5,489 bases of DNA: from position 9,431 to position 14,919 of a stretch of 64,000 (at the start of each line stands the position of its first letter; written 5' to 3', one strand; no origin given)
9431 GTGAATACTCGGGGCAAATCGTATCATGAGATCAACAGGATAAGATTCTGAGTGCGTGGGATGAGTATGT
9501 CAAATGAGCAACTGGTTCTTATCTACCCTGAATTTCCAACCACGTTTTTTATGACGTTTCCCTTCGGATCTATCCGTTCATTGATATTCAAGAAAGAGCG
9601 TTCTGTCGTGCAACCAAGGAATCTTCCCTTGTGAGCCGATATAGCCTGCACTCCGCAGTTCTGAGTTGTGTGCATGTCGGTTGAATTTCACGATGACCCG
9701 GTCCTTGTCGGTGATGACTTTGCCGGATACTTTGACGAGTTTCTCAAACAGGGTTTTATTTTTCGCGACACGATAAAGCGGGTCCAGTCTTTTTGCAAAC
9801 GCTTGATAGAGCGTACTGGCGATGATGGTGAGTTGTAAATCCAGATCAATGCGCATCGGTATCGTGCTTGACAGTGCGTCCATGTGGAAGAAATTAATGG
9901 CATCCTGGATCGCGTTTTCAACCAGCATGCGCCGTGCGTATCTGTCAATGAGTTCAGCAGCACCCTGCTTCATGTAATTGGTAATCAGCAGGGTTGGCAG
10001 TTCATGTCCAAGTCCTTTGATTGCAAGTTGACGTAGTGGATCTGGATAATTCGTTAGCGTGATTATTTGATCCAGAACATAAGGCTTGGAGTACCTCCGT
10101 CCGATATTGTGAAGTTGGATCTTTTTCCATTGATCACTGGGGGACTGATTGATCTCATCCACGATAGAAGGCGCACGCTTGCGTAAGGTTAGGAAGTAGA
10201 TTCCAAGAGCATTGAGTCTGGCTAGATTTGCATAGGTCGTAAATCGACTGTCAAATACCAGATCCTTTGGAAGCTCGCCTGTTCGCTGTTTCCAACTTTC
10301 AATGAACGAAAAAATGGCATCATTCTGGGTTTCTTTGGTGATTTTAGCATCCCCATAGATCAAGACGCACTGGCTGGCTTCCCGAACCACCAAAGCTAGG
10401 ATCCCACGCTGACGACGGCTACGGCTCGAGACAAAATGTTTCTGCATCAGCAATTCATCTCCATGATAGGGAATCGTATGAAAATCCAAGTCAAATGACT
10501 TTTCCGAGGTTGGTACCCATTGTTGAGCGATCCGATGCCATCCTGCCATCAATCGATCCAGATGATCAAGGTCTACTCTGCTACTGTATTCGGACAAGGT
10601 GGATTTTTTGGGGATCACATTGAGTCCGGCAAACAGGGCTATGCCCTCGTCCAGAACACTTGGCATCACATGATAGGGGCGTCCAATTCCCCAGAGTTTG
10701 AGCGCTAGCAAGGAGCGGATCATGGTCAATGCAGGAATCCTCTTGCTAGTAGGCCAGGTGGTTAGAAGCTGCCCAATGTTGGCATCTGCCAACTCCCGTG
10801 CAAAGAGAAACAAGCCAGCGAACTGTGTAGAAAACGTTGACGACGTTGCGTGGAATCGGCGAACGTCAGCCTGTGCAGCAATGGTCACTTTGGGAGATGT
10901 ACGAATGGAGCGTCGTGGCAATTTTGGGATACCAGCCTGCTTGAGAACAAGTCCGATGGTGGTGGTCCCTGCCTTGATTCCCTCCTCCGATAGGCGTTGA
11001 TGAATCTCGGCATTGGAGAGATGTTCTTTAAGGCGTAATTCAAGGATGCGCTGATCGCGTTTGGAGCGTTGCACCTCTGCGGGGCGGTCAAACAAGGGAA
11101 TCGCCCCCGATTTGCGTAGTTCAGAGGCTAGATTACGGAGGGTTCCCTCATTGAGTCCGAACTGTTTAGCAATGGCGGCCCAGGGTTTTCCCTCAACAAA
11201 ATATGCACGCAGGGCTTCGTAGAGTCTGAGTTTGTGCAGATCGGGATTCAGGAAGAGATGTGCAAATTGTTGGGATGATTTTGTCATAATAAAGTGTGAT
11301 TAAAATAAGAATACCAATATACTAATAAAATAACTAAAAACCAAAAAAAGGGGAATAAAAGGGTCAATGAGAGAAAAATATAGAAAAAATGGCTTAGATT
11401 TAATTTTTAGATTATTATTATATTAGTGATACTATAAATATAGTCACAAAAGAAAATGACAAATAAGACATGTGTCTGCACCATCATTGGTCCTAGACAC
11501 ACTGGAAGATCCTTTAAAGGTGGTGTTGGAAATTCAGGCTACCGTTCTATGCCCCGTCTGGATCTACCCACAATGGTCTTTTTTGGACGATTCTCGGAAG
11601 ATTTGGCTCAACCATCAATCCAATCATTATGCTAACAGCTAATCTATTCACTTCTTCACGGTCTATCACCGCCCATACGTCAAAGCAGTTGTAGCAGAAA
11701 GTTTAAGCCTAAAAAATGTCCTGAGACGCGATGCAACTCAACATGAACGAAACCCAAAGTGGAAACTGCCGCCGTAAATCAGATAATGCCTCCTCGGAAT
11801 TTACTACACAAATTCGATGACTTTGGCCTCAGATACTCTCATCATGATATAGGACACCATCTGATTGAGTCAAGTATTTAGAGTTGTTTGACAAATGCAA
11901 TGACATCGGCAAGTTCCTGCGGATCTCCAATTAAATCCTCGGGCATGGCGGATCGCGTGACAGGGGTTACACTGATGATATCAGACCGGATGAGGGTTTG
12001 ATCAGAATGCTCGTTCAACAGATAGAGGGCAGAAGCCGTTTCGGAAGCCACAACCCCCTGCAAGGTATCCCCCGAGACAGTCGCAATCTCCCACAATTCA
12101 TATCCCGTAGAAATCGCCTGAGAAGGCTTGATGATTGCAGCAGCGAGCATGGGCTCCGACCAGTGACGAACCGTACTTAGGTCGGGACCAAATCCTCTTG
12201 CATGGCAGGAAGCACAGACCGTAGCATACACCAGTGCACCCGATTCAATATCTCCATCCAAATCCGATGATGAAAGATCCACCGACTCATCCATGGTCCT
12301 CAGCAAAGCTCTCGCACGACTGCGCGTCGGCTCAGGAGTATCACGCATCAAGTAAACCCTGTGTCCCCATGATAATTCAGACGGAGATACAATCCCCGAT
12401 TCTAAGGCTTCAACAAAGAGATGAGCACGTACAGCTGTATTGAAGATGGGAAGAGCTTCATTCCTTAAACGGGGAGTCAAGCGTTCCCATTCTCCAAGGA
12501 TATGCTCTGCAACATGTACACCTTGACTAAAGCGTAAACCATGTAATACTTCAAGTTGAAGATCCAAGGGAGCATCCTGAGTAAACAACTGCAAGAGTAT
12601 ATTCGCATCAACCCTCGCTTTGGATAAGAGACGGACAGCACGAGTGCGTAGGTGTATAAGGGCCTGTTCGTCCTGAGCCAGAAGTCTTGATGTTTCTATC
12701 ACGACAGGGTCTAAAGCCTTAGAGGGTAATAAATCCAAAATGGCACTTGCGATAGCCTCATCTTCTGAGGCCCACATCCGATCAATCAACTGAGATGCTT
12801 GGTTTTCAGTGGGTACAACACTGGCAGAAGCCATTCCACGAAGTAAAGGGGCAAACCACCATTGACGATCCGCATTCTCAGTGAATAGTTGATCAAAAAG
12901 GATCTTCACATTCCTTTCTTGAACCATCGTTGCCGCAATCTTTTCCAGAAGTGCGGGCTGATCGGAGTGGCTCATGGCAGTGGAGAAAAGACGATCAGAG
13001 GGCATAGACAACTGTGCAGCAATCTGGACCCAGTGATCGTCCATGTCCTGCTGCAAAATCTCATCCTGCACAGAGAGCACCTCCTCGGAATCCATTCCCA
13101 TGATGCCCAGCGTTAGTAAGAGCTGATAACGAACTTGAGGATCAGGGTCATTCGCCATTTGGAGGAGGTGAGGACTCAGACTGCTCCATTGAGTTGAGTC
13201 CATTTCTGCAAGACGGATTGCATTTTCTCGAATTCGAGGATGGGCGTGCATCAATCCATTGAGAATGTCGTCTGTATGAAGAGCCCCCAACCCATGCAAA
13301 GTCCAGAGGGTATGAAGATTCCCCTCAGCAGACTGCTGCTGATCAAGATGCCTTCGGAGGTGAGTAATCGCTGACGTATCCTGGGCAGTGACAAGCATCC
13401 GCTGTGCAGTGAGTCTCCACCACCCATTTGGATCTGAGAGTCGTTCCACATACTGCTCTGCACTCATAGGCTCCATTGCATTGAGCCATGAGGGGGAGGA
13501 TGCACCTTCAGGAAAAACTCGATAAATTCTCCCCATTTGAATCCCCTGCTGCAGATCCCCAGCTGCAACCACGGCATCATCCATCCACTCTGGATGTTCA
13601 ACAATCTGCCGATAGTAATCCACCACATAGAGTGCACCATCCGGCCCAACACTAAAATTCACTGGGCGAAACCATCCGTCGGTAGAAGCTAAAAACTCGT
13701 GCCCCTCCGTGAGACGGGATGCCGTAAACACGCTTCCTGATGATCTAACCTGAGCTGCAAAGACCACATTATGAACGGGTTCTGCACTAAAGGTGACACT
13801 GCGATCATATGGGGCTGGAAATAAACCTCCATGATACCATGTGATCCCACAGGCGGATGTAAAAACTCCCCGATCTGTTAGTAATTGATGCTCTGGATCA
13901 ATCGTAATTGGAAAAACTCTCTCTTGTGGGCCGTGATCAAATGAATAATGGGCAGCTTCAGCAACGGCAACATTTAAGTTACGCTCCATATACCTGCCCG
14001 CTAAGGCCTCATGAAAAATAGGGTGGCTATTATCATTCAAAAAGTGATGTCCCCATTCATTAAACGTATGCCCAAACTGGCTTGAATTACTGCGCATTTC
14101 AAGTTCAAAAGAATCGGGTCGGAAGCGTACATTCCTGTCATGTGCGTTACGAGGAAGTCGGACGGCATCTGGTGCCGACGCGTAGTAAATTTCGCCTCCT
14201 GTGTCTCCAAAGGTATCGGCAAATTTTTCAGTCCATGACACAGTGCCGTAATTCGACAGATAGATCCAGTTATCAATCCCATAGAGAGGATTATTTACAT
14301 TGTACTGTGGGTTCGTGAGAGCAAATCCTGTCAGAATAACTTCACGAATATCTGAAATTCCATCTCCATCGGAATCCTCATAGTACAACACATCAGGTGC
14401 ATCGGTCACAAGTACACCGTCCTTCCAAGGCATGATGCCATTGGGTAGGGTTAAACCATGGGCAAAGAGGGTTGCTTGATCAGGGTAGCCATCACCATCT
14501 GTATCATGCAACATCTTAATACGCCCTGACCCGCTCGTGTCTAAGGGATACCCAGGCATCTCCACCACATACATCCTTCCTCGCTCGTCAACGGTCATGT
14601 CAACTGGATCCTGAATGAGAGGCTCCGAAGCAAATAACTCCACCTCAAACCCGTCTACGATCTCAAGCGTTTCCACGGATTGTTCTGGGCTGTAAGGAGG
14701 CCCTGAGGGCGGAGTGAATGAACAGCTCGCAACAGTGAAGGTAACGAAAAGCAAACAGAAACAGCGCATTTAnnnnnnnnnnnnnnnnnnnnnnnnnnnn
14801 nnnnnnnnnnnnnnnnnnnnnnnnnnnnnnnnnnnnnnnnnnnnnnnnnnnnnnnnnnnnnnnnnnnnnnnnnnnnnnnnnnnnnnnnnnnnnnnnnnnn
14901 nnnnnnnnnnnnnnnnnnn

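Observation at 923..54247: Selective decay: nearly every accessory gene is a pseudogene while ~30 core genes are intact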

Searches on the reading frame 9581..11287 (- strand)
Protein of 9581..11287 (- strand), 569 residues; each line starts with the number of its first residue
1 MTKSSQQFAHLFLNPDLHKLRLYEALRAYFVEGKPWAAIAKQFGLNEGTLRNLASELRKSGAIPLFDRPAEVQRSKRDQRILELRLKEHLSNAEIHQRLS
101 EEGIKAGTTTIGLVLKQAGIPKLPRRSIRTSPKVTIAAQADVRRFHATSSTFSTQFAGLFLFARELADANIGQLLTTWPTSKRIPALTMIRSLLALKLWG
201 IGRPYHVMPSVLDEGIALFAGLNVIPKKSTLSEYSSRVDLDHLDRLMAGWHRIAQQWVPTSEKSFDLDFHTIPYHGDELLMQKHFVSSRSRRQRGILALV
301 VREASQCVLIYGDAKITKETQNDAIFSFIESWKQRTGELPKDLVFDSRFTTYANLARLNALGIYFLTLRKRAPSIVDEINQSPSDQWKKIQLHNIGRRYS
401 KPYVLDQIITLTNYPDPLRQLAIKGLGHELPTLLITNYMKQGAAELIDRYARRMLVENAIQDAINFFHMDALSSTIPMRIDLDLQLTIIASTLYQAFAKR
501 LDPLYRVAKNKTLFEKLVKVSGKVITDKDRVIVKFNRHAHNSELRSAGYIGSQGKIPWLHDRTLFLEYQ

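Call 14: search_protein_families(library=pfam, proteins=[window:9581-11287:-], max_evalue=0.0001)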
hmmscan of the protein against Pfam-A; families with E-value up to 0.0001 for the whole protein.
window:9581-11287:- (569 aa): 2 families
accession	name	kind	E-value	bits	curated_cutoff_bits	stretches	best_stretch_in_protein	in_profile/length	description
PF13701.12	DDE_Tnp_1_4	-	7e-09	34.9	34.7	1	432-541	307-419/435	Transposase DDE domain group 1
PF08281.18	Sigma70_r4_2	-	8.8e-05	22.5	25.7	0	24-58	17-51/54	Sigma-70, region 4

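Call 44: search_protein_families(library=padloc, proteins=[window:9581-11287:-], max_evalue=0.001)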
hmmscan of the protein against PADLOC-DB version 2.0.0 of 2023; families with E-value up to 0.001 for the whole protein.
window:9581-11287:- (569 aa): 0 families

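Call 72: search_protein_families(library=ncbifam, proteins=[window:9581-11287:-], max_evalue=0.001)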
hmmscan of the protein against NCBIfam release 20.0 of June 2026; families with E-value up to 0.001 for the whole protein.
window:9581-11287:- (569 aa): 5 families
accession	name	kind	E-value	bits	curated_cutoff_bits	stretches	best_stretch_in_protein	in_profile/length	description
NF033539.1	transpos_IS1380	equivalog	1.2e-17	63.6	180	1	153-538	9-418/419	IS1380 family transposase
NF033577.2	transpos_IS481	equivalog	2.9e-08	33.6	224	1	26-146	6-133/284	IS481 family transposase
NF033545.0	transpos_IS630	equivalog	0.00012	21.6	100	1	29-124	9-115/299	IS630 family transposase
TIGR02937.1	sigma70-ECF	superfamily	0.00063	19.4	42.9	0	23-59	123-159/165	sigma-70 family RNA polymerase sigma factor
NF033592.1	transpos_IS4_1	equivalog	0.00087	18.5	115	0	313-493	153-327/332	IS4 family transposase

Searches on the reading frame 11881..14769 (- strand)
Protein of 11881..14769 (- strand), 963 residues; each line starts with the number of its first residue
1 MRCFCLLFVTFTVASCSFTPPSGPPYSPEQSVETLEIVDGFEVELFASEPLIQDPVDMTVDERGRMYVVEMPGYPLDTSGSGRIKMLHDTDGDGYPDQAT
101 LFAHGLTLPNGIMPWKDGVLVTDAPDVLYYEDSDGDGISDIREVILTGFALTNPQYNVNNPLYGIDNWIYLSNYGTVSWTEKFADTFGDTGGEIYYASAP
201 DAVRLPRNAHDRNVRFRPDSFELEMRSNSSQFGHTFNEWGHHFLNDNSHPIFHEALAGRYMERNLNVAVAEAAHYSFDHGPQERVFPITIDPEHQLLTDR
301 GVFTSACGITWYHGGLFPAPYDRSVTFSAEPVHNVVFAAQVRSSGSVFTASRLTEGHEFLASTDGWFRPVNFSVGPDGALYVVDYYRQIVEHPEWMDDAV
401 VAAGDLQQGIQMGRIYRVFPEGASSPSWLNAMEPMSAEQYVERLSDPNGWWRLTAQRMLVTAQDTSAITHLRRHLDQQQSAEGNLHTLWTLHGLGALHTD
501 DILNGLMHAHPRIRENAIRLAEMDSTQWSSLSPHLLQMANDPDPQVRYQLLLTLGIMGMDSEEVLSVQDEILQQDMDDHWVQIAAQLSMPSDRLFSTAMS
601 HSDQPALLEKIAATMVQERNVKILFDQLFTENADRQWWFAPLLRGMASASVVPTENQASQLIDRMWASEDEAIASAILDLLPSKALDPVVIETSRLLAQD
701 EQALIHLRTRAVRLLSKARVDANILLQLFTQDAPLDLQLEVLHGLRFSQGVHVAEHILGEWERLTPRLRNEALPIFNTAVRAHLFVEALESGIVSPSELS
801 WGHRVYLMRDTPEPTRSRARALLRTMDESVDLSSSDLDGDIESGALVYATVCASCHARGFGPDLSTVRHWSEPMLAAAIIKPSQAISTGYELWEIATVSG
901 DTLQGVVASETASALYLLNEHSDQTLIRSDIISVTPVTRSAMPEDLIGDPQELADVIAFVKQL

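Call 14: search_protein_families(library=pfam, proteins=[window:11881-14769:-], max_evalue=0.0001)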
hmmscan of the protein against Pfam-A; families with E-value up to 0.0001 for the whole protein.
window:11881-14769:- (963 aa): 4 families
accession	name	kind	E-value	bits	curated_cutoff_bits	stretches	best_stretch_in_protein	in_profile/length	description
PF23500.1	DUF7133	-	2.1e-120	403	27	1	27-421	1-384/385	Domain of unknown function (DUF7133)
PF13646.12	HEAT_2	-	3e-06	27.9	27.7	1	501-586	3-84/88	HEAT repeats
PF02985.28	HEAT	-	8.5e-06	26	23.5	0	533-556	3-26/31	HEAT repeat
PF13442.11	Cytochrome_CBB3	-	3.9e-05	24.3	27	0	840-881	2-43/68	Cytochrome C oxidase, cbb3-type, subunit III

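Call 72: search_protein_families(library=ncbifam, proteins=[window:11881-14769:-], max_evalue=0.001)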
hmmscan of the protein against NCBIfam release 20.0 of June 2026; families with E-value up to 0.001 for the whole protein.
window:11881-14769:- (963 aa): 3 families
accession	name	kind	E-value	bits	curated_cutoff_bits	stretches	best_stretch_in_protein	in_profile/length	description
TIGR02604.1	Piru_Ver_Nterm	subfamily_domain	4e-78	263.4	122.2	1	40-421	1-366/367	PVC-type heme-binding CxxCH protein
TIGR02603.1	CxxCH_TIGR02603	domain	7.5e-17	61.6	68.15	1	839-962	1-133/134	putative heme-binding domain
NF033206.1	ScyE_fam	subfamily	0.00058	19.5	80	0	55-118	208-264/333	ScyD/ScyE family protein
